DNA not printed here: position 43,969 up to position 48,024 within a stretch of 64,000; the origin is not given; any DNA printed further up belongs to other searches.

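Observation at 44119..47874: PolC at the canonical locus lacks its proofreading exonuclease domain but keeps a complete PHP metal-ligand set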

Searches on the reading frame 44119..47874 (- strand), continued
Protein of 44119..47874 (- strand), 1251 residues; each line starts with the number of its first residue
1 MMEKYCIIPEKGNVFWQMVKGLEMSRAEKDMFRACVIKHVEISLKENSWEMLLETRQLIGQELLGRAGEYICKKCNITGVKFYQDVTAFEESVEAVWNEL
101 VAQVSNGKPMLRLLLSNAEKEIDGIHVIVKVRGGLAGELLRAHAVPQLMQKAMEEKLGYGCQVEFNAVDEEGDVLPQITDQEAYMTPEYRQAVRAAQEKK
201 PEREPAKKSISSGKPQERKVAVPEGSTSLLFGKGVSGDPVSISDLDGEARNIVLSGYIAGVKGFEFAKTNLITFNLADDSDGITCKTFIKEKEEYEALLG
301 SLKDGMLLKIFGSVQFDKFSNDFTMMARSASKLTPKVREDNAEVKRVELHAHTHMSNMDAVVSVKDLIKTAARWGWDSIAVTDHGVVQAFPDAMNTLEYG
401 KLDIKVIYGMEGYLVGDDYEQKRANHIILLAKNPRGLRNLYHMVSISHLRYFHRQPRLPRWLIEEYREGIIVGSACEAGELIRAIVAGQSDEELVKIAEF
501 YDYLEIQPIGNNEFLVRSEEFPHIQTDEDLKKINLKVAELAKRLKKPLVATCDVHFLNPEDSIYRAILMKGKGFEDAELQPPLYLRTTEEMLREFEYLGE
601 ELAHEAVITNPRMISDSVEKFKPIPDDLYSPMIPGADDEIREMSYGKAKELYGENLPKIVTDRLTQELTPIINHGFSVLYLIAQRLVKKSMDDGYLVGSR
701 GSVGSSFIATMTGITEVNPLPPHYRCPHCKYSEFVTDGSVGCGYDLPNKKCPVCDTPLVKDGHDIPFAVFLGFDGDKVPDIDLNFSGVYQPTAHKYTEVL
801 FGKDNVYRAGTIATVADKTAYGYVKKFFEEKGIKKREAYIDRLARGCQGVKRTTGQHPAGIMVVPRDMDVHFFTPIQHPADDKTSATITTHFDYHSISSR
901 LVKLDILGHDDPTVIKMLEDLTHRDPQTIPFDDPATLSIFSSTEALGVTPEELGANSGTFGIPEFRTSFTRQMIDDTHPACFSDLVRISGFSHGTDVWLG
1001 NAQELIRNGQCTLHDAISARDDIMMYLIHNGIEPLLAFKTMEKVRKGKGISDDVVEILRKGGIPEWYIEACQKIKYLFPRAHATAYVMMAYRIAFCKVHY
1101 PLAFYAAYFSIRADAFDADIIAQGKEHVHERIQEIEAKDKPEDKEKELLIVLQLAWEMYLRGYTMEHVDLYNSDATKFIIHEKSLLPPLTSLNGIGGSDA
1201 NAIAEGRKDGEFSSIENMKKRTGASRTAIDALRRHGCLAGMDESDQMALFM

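Call 40: list_cluster_members(proteins=[P0121, P0122, P0125, P0126, P0127, P0128, P0134, P0138, P0142, P0152])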
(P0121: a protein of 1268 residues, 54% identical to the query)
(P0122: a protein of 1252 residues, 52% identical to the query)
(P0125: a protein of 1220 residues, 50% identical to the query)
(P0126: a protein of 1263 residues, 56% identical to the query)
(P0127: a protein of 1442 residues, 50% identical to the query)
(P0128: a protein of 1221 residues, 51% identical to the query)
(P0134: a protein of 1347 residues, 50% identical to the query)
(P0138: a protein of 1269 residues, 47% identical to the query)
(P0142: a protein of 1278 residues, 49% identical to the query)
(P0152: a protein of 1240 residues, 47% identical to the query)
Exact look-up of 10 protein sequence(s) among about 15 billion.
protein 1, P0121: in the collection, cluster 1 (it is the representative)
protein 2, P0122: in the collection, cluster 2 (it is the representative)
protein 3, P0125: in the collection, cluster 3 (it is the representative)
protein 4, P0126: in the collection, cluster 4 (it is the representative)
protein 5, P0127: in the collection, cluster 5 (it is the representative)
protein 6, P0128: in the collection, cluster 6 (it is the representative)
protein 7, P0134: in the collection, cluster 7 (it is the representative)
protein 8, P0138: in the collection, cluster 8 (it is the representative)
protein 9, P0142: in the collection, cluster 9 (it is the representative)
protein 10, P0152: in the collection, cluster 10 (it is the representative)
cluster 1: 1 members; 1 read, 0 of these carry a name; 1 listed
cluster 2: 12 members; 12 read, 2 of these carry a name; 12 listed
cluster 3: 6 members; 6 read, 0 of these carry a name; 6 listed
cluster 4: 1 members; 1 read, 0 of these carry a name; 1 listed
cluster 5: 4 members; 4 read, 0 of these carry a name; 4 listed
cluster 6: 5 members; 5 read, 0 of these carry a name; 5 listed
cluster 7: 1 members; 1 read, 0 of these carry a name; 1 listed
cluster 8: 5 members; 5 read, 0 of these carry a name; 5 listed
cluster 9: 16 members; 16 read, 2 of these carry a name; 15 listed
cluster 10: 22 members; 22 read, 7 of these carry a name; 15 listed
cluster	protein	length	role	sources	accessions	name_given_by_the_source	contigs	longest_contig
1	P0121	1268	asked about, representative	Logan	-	-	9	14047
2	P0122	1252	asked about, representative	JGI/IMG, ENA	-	-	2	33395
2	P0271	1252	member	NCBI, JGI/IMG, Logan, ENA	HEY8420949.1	MAG TPA: PolC-type DNA polymerase III [Thermoclostridium sp.]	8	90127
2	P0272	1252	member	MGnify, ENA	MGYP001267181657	FL=1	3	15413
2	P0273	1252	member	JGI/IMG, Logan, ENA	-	-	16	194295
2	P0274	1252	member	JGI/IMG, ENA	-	-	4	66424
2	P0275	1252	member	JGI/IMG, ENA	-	-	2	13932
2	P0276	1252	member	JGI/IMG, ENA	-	-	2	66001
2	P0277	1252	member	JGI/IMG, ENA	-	-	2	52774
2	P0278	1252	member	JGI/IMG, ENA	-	-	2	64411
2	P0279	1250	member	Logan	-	-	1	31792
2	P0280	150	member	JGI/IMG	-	-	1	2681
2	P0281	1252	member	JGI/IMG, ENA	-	-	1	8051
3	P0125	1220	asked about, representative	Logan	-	-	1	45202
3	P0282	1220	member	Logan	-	-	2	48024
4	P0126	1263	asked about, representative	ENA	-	-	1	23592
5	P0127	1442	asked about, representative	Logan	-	-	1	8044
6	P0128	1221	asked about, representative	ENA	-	-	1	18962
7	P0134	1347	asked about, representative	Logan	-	-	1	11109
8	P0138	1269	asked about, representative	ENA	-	-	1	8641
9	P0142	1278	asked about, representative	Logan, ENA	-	-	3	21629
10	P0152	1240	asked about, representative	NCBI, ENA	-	-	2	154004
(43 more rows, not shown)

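Call 45: find_encoding_contigs(protein=window:44119-47874:-, flank=2000, max_places=4)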
Protein window:44119-47874:- (1251 aa): no gene with exactly this product is on record in the collection.

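Call 48: find_encoding_contigs(protein=P0227, flank=6000, max_places=3)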
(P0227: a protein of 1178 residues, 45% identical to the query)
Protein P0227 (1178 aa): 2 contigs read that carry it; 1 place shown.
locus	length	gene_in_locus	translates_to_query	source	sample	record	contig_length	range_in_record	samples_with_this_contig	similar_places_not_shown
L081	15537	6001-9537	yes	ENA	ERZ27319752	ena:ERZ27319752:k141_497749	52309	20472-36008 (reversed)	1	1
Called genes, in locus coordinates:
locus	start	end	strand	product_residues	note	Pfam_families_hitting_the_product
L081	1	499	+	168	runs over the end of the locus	PF07282:Cas12f1-like_TNB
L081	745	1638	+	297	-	PF00226:DnaJ, PF01556:DnaJ_C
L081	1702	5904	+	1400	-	PF12836:HHH_3 (faint), PF02811:PHP, PF00929:RNase_T, PF16473:Rv2179c-like (weak), PF07733:DNA_pol3_alpha, PF17657:DNA_pol3_finger, PF14579:HHH_6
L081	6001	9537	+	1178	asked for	PF01336:tRNA_anti-codon (weak), PF02811:PHP, PF12836:HHH_3 (faint), PF07733:DNA_pol3_alpha, PF17657:DNA_pol3_finger, PF14579:HHH_6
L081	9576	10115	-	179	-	PF00226:DnaJ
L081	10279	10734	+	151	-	-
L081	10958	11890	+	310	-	-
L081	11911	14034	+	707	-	-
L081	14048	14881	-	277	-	-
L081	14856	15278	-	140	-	-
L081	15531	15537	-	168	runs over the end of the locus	PF07282:Cas12f1-like_TNB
